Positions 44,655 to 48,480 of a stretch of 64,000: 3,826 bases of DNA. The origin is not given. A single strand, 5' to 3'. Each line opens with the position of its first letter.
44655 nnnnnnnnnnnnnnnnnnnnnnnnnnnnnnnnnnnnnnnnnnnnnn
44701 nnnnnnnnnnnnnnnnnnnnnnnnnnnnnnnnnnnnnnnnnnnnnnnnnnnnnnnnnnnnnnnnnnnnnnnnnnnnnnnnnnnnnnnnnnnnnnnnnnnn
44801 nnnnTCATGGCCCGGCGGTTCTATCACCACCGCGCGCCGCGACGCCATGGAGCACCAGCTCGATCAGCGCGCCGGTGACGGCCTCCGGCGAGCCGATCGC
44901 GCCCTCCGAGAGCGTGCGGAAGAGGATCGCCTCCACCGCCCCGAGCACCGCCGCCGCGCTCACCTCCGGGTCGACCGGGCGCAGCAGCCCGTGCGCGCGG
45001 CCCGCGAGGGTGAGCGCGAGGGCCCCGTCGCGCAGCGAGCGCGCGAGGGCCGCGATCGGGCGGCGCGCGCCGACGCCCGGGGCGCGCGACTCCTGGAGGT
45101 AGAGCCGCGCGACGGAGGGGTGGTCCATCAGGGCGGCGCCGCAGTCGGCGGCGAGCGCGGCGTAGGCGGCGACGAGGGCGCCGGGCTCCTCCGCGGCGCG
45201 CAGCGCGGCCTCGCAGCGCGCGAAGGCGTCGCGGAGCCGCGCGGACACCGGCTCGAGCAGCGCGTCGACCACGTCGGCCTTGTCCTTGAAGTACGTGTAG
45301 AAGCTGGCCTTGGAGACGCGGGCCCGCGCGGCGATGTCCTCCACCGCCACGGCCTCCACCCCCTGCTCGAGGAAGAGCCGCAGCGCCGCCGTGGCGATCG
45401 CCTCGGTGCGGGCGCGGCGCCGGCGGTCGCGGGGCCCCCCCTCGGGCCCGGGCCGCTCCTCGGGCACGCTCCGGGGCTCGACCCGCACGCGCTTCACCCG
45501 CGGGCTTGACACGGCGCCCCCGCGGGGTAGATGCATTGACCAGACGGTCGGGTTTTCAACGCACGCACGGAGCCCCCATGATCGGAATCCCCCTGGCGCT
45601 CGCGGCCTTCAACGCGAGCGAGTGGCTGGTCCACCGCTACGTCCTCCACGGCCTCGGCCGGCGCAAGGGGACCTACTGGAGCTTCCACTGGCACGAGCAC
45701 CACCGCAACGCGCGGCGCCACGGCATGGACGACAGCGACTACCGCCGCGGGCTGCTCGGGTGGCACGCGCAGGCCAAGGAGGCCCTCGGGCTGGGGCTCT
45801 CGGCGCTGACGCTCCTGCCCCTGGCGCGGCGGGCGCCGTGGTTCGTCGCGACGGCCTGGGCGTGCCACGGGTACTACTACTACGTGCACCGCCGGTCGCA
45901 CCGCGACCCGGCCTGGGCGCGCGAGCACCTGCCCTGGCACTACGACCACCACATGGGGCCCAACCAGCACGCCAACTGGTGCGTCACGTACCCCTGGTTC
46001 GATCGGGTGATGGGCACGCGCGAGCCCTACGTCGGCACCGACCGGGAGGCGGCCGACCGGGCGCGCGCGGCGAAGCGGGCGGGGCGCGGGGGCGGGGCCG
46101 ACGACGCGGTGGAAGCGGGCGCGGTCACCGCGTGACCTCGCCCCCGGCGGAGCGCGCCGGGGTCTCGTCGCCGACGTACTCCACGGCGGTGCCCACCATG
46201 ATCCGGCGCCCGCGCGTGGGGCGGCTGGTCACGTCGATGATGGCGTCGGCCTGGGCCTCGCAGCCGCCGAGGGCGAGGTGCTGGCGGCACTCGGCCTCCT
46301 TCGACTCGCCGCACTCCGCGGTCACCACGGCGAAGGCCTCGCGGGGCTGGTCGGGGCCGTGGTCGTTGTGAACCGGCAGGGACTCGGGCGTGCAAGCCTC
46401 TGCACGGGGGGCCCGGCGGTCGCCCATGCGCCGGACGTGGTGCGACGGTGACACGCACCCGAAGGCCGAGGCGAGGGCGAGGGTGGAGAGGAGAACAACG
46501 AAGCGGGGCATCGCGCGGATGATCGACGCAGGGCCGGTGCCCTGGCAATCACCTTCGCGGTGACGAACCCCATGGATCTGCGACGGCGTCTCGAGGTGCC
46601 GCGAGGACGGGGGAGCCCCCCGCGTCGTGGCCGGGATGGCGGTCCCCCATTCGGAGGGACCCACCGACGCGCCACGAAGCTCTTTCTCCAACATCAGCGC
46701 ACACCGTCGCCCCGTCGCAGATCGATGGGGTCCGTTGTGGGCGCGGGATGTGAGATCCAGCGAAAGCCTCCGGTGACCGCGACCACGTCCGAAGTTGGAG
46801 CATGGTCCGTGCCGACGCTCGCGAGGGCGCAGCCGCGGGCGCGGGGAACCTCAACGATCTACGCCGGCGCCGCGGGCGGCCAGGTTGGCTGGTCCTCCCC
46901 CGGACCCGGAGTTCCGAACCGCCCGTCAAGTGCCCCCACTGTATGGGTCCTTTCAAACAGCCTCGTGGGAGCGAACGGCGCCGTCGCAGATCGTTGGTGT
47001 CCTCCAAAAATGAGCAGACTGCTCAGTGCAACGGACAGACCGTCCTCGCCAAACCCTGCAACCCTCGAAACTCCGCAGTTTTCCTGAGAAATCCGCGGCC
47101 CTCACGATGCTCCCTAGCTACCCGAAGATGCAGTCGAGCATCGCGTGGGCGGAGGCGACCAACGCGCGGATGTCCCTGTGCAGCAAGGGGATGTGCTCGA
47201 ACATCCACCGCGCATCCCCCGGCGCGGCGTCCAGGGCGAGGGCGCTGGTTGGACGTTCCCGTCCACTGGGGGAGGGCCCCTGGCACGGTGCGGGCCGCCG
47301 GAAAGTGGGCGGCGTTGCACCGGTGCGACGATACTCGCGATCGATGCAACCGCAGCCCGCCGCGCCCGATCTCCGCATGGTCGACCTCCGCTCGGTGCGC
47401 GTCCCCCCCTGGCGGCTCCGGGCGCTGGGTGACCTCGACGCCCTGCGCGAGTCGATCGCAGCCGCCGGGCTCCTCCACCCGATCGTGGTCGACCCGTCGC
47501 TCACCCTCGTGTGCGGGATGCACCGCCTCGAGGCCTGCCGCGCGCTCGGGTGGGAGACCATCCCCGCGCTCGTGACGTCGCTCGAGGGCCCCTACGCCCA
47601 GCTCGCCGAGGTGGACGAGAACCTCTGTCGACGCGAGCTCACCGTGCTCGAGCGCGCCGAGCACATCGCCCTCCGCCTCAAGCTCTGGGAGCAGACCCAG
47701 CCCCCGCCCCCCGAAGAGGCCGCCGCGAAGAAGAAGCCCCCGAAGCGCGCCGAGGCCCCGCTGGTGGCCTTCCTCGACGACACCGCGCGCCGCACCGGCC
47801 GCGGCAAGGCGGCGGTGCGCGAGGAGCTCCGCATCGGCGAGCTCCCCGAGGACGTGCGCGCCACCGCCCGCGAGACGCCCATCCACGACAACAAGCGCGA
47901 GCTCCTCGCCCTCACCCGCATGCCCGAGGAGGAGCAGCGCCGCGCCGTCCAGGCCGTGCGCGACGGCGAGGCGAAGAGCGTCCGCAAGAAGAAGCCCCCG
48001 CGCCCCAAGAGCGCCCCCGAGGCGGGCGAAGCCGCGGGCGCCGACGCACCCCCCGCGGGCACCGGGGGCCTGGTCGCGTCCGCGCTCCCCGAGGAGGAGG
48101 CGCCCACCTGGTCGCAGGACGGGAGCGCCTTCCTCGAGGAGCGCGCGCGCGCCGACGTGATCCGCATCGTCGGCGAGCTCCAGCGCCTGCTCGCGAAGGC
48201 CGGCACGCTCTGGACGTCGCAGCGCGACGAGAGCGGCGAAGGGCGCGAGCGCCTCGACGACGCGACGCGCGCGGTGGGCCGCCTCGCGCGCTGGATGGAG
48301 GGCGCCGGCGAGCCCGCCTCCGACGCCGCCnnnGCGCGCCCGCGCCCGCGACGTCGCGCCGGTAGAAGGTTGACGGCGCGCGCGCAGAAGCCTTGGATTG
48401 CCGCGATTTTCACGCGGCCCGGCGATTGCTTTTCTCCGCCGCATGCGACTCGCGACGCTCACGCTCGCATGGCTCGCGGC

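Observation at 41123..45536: Roughly 1200-aa AAA/TPR/sigma-54-activator regulator under an overlapping TetR gene, interrupted by a single-base frameshift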

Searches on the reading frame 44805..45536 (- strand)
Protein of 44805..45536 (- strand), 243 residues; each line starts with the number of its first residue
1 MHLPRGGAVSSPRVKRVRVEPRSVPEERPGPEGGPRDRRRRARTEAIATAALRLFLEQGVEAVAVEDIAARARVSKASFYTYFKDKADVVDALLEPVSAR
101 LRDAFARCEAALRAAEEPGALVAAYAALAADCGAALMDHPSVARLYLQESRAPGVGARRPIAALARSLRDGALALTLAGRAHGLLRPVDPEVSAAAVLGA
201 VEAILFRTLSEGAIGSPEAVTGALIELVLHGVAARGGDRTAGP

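Call 3: search_protein_families(library=pfam, proteins=[window:44805-45536:-], max_evalue=0.01)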
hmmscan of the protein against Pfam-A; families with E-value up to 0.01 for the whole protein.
window:44805-45536:- (243 aa): 3 families
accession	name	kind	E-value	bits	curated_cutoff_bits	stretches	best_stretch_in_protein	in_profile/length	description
PF00440.29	TetR_N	-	1.3e-14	54.1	24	1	49-93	3-47/47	Bacterial regulatory proteins, tetR family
PF17932.6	TetR_C_24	-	1.8e-05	25.4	26.4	1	133-230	16-112/114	Tetracyclin repressor-like, C-terminal domain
PF14514.11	TetR_C_9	-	0.0082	16.7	25.3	0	132-205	15-89/130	Tetracyclin repressor-like, C-terminal domain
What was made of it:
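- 44805..45536 (-): TetR-family regulator gene, first gene of the apparent operon. The true start may be a few codons downstream; relatives are 230-235 aa. TetR_N 1.3e-14 and TetR_C_24 1.8e-05 (call 3).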

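Call 36: search_protein_families(library=ncbifam, proteins=[window:44805-45536:-], max_evalue=0.01)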
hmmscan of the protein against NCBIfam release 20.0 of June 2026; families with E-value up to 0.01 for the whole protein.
window:44805-45536:- (243 aa): 24 families
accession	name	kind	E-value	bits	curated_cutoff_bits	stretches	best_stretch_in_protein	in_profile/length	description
TIGR03968.1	mycofact_TetR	equivalog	4.1e-11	42.8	224.9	1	38-114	5-81/190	mycofactocin system transcriptional regulator MftR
TIGR03613.1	RutR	equivalog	2.5e-10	40.5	368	1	36-191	2-150/202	pyrimidine utilization regulatory protein R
NF041196.1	ScbR_bind_reg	equivalog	4.4e-09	36.8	150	1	41-232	6-189/191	ScbR family autoregulator-binding transcription factor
NF007949.0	PRK10668.1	equivalog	9.9e-09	35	271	1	45-103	14-72/216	multidrug efflux transporter transcriptional repressor AcrR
TIGR03384.1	betaine_BetI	equivalog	1.5e-08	34.6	201.3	1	38-120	4-87/189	choline-binding transcriptional repressor BetI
NF001978.0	PRK00767.1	equivalog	9.1e-08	32.1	118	1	40-111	7-78/197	transcriptional regulator BetI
NF011584.0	PRK15008.1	equivalog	1.2e-07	31.8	230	1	34-191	10-160/212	HTH-type transcriptional regulator RutR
NF050111.1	TransRegSACE7040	equivalog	1.3e-07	31.7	250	1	43-125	2-81/186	SACE_7040 family transcriptional regulator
NF051852.1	efflux_TF_MtrR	exception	2.6e-07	30.6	280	1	45-107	13-75/205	multidrug efflux system transcriptional repressor MtrR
NF000040.3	Tn10_TetC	equivalog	6.5e-06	26.4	425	1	46-93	17-64/197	tetracyline resistance-associated transcriptional repressor TetC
NF053731.1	TransRegFasRMycb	equivalog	9.8e-06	25.5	330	1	40-101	9-70/199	HTH-type transcriptional activator FasR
NF037937.1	septum_RefZ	equivalog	1.1e-05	25.5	180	1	45-93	2-50/195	forespore capture DNA-binding protein RefZ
NF051457.1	acryl_TF_AcuR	equivalog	2e-05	24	247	1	41-96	16-71/204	acrylate utilization transcriptional regulator AcuR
NF058643.1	TranRegCurRPseudo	equivalog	3.1e-05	23.7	300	1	51-96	16-61/193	TetR family transcriptional repressor CurR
NF053878.1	FATransRegFadRBac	equivalog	4.7e-05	23.3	200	1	44-95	5-56/190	fatty acid metabolism transcriptional regulator FadR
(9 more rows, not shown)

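Call 42: list_cluster_members(proteins=[P0121, window:44805-45536:-, window:40809-41126:-])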
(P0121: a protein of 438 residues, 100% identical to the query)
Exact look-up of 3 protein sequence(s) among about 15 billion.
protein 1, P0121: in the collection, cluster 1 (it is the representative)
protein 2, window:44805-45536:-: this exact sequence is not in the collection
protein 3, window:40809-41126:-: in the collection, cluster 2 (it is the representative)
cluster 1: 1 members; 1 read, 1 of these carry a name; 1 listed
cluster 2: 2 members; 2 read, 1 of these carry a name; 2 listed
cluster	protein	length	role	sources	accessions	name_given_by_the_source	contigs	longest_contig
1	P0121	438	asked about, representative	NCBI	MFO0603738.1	MAG: hypothetical protein U0324_11220 [Polyangiales bacterium]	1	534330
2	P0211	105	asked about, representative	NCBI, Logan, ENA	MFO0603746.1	MAG: hypothetical protein U0324_11260 [Polyangiales bacterium]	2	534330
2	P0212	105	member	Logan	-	-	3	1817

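Call 65: search_protein_families(library=padloc, proteins=[window:44805-45536:-], max_evalue=0.001)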
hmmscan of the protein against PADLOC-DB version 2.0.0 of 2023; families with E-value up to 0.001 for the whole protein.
window:44805-45536:- (243 aa): 0 families

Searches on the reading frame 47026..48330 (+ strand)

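Call 59: search_protein_families(library=pfam, proteins=[window:47026-48330:+], max_evalue=0.0001)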
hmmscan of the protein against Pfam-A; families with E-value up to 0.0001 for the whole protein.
window:47026-48330:+ (435 aa): 1 family
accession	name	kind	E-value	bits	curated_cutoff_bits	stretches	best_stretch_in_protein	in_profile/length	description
PF02195.25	ParB_N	-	9.3e-07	29.3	26.3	1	125-192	15-86/95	ParB N-terminal domain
